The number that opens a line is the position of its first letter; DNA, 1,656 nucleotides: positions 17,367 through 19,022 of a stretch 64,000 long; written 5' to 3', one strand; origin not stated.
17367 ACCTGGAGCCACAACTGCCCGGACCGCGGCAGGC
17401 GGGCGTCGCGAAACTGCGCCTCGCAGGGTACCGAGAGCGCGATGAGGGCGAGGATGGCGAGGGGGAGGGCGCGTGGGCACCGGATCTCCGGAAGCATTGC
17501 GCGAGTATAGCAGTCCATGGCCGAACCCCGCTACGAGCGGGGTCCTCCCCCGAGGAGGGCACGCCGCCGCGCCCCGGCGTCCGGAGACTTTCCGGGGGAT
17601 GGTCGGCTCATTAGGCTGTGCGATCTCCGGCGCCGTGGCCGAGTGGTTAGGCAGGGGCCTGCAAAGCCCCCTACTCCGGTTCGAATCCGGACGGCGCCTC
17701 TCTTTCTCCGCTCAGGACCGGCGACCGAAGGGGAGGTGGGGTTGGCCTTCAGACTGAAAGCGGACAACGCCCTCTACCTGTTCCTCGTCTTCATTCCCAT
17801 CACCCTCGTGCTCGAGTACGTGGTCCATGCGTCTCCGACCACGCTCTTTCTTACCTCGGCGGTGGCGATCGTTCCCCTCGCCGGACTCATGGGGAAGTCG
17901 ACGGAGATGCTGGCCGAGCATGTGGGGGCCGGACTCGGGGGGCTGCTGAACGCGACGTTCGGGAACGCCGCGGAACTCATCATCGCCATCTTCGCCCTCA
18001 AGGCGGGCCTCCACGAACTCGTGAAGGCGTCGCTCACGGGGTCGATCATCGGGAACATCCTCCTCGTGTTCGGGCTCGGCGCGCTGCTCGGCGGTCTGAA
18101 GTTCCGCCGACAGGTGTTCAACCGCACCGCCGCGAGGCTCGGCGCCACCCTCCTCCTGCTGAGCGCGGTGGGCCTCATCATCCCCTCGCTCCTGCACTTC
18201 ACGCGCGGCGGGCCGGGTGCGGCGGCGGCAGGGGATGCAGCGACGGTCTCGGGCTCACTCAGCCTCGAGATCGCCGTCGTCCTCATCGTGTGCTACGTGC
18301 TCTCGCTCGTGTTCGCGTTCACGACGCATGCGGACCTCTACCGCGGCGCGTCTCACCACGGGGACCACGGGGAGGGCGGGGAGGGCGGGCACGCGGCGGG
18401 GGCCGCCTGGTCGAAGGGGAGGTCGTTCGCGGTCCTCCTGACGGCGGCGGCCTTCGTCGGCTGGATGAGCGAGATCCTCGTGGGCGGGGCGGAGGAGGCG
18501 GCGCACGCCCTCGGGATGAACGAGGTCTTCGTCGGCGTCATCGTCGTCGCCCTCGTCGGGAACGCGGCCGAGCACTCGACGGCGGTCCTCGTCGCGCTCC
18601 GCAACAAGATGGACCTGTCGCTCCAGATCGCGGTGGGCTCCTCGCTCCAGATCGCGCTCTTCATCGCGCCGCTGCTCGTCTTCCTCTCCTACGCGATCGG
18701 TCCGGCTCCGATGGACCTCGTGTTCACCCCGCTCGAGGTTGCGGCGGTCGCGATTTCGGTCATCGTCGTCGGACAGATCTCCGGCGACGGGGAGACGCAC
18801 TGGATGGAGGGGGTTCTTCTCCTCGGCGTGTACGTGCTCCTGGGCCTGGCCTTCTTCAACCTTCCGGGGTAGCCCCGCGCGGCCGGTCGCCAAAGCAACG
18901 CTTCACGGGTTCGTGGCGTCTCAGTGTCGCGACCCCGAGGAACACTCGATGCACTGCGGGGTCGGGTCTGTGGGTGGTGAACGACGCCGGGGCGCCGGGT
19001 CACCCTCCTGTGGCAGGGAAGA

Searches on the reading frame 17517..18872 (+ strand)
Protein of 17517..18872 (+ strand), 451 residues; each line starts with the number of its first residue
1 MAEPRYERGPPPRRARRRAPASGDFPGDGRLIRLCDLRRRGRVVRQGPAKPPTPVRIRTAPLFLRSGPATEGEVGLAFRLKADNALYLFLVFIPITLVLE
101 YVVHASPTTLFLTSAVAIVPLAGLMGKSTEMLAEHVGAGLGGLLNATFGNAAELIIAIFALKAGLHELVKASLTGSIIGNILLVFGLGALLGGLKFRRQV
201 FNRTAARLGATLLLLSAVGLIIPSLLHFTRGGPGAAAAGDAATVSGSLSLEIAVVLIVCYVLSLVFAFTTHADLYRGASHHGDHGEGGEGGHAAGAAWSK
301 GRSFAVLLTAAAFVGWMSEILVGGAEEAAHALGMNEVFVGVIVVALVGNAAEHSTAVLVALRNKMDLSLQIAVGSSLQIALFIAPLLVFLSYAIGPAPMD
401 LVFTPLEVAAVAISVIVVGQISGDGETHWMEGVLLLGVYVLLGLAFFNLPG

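Call 75: search_protein_families(library=pfam, proteins=[window:17517-18872:+], max_evalue=0.0001)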
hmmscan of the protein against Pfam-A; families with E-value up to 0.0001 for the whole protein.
window:17517-18872:+ (451 aa): 1 family
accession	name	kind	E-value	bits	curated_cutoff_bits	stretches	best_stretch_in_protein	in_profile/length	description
PF01699.29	Na_Ca_ex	-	1e-37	129.9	24.9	2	303-442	2-145/151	Sodium/calcium exchanger protein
